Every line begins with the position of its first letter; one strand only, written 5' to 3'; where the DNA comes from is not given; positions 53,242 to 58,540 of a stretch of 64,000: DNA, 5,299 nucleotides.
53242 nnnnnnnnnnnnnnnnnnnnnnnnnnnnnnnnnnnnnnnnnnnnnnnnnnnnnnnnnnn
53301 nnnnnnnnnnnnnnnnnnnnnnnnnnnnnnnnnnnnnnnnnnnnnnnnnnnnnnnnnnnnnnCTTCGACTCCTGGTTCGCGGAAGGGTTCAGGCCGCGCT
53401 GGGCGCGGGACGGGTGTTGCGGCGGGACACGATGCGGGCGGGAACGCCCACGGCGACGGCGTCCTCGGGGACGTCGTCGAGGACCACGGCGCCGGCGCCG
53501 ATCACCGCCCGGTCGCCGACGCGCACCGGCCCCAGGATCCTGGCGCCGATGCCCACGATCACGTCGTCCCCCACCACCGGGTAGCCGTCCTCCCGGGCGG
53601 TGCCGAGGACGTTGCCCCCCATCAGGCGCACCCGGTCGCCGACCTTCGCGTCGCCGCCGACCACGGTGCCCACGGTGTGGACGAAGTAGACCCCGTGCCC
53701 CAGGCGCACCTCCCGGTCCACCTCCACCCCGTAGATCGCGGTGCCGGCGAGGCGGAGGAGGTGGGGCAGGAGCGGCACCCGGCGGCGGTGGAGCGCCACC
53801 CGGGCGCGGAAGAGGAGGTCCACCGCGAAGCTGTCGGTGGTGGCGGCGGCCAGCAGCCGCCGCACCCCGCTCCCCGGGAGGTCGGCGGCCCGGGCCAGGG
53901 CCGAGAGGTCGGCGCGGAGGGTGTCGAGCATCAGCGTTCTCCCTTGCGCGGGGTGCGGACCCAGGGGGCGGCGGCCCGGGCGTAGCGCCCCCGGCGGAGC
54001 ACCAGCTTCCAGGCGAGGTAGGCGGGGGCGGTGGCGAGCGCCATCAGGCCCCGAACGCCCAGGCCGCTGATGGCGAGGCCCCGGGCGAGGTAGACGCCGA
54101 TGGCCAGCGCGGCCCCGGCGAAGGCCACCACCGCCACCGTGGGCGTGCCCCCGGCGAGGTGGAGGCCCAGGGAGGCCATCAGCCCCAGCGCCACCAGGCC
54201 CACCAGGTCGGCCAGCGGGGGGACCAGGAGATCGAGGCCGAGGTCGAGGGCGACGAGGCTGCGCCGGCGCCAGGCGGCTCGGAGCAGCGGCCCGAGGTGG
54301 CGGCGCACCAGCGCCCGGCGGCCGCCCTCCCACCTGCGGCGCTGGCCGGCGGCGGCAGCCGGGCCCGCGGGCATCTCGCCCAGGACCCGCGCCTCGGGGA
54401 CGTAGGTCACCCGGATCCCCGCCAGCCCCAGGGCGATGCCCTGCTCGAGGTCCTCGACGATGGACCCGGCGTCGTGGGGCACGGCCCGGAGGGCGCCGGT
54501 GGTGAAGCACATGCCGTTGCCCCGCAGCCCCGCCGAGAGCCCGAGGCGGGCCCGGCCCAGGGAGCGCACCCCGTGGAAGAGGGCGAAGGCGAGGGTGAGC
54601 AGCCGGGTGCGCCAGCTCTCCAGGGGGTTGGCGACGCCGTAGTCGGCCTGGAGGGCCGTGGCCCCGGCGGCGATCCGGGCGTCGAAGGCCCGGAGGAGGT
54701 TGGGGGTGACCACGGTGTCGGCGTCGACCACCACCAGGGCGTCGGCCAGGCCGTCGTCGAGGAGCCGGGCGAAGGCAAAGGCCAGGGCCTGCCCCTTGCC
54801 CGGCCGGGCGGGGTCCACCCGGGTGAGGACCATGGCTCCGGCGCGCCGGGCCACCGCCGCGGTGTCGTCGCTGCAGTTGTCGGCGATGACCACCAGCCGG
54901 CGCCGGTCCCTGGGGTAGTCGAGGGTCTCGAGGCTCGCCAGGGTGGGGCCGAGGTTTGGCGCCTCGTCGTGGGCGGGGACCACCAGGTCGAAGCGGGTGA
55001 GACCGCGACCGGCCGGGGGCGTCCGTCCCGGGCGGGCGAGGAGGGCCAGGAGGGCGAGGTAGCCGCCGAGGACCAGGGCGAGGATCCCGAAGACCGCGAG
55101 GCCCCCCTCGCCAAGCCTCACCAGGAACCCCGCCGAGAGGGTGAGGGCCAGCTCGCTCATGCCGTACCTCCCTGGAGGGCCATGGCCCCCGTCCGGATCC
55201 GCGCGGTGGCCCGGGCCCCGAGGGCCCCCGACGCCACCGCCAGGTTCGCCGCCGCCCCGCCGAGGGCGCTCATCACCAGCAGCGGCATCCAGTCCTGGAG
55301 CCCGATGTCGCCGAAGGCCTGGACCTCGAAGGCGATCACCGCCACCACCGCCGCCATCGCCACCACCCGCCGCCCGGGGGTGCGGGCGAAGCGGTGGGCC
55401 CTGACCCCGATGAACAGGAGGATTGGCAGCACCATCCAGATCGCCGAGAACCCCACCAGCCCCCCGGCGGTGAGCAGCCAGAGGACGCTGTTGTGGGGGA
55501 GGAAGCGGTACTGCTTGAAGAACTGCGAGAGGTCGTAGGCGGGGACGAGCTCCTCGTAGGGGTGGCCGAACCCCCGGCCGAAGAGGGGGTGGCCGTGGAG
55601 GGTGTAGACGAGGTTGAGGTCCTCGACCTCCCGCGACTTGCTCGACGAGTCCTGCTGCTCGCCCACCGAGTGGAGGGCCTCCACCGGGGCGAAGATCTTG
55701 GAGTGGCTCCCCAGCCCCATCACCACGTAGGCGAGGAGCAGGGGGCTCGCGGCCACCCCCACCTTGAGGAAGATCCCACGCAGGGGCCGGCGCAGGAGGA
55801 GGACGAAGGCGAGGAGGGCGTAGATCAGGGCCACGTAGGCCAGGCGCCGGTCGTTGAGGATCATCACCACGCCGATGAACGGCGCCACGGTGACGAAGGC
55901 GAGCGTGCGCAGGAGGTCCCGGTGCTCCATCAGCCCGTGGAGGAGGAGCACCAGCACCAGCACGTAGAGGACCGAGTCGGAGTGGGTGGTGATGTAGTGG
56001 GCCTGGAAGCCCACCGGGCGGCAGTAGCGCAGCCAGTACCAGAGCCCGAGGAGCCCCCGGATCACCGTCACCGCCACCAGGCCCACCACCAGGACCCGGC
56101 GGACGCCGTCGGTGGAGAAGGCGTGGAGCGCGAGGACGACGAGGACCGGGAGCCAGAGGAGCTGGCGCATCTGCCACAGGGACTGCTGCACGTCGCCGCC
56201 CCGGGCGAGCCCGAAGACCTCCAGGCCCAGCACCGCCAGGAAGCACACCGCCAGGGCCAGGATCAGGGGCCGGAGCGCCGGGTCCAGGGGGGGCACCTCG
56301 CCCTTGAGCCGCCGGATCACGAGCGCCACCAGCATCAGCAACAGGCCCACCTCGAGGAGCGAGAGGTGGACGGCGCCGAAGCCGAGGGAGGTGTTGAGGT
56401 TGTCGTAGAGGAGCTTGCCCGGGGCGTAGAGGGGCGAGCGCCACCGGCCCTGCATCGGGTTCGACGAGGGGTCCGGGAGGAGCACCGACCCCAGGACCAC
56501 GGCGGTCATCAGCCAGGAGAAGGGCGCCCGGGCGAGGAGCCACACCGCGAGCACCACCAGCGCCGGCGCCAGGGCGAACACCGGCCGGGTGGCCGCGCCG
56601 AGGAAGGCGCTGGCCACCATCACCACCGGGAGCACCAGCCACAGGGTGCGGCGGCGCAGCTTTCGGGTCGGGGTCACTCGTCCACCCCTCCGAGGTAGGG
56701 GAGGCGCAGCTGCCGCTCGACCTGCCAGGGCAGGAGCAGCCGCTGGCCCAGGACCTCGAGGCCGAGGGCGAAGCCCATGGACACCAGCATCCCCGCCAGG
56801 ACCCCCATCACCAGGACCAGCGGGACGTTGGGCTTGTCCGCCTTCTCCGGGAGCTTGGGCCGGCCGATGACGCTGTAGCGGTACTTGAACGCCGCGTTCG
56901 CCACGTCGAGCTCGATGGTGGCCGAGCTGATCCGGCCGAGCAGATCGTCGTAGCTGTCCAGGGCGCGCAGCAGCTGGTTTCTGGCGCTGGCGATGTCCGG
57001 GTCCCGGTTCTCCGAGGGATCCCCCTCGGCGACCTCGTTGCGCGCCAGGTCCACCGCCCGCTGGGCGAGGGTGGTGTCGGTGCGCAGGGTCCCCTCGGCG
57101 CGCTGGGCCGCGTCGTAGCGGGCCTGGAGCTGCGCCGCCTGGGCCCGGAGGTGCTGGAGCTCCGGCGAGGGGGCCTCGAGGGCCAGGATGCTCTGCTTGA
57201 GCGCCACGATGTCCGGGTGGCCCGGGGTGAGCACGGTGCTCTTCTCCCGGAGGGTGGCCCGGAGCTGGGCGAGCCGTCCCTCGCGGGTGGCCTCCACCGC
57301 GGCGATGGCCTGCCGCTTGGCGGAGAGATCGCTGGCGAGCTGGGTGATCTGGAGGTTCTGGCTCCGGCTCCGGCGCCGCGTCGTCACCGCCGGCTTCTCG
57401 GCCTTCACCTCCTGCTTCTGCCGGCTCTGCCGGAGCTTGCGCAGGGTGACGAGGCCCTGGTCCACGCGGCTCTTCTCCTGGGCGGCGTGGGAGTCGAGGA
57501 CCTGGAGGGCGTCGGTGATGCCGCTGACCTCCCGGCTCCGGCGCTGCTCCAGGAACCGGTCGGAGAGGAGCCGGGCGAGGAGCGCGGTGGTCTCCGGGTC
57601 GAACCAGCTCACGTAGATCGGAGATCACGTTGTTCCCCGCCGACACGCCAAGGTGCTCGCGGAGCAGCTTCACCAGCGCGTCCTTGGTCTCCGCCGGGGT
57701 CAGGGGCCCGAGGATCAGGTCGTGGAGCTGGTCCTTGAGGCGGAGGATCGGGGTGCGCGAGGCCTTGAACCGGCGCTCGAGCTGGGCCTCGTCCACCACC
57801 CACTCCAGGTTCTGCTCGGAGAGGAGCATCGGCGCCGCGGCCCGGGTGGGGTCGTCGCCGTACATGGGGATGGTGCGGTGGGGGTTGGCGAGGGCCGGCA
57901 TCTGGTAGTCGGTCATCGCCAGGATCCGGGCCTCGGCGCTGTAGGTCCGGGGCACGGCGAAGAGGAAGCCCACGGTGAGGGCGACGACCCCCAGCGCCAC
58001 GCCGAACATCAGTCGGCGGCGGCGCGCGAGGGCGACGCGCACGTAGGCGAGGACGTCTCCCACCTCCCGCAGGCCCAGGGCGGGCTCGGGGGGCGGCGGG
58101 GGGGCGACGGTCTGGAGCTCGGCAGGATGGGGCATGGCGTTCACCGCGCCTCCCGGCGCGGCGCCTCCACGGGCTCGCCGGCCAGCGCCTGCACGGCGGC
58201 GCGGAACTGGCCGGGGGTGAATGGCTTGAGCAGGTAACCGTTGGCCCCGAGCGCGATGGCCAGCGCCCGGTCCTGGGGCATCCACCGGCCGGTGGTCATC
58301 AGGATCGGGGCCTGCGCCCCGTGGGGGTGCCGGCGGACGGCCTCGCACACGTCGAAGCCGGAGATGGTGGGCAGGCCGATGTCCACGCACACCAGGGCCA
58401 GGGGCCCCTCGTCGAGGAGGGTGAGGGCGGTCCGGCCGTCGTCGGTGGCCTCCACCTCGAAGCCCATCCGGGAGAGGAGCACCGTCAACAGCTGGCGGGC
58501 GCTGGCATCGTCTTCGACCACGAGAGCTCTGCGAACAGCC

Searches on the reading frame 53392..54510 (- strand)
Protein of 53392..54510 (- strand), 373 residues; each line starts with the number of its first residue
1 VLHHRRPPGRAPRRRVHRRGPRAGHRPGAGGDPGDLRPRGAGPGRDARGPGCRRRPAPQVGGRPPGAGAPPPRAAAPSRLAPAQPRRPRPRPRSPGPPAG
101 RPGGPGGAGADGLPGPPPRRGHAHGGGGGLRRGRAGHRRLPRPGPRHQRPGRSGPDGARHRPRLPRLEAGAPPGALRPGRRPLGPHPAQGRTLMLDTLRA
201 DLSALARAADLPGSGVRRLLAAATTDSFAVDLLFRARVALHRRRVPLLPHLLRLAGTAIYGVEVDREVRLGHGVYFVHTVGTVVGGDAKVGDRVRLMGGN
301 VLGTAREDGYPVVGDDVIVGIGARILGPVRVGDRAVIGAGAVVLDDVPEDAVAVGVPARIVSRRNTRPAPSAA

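Call 13: search_protein_families(library=pfam, proteins=[window:53392-54510:-], max_evalue=0.001)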
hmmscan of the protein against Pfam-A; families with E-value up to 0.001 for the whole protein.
window:53392-54510:- (373 aa): 1 family
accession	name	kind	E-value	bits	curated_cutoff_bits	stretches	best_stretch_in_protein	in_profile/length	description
PF00132.30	Hexapep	-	5.1e-10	39.1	27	1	311-343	2-34/36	Bacterial transferase hexapeptide (six repeats)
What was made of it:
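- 53389..53931 (-): Hexapeptide-repeat acetyltransferase (EpsC-like), directly upstream of the target. Pfam Hexapep (call 13).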

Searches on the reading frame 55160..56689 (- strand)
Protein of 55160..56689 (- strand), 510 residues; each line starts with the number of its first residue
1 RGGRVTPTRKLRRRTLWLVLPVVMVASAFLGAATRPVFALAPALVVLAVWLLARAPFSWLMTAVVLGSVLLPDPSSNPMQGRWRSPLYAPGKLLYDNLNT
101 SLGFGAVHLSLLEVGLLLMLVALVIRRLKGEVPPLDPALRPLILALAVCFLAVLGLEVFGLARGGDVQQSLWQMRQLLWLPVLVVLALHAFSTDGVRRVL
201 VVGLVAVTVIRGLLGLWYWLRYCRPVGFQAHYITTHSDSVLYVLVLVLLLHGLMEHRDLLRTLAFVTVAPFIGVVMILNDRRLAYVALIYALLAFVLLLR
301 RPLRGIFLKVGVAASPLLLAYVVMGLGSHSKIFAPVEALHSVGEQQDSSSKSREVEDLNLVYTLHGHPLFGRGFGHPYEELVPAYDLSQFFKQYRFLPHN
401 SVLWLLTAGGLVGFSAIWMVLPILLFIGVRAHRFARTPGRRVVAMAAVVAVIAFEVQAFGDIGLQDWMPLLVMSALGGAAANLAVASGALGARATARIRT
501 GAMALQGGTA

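Call 13: search_protein_families(library=pfam, proteins=[window:55160-56689:-], max_evalue=0.001)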
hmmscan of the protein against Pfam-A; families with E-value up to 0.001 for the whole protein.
window:55160-56689:- (510 aa): 1 family
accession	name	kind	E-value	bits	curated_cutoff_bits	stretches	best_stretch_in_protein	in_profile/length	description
PF04932.20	Wzy_C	-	4.5e-12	46.4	31.7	1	272-416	6-147/149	O-Antigen ligase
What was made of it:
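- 55157..56677 (-): Wzy-type polymerase (Wzy_C / O-antigen ligase domain). Pfam Wzy_C 4.5e-12 (call 13)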

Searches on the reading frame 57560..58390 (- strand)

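Call 13: search_protein_families(library=pfam, proteins=[window:57560-58390:-], max_evalue=0.001)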
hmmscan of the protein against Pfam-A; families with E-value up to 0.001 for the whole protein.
window:57560-58390:- (277 aa): 1 family
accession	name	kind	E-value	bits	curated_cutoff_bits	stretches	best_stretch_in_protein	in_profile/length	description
PF02706.20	Wzz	-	1.1e-05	26.1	25.5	1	120-201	11-90/91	Chain length determinant protein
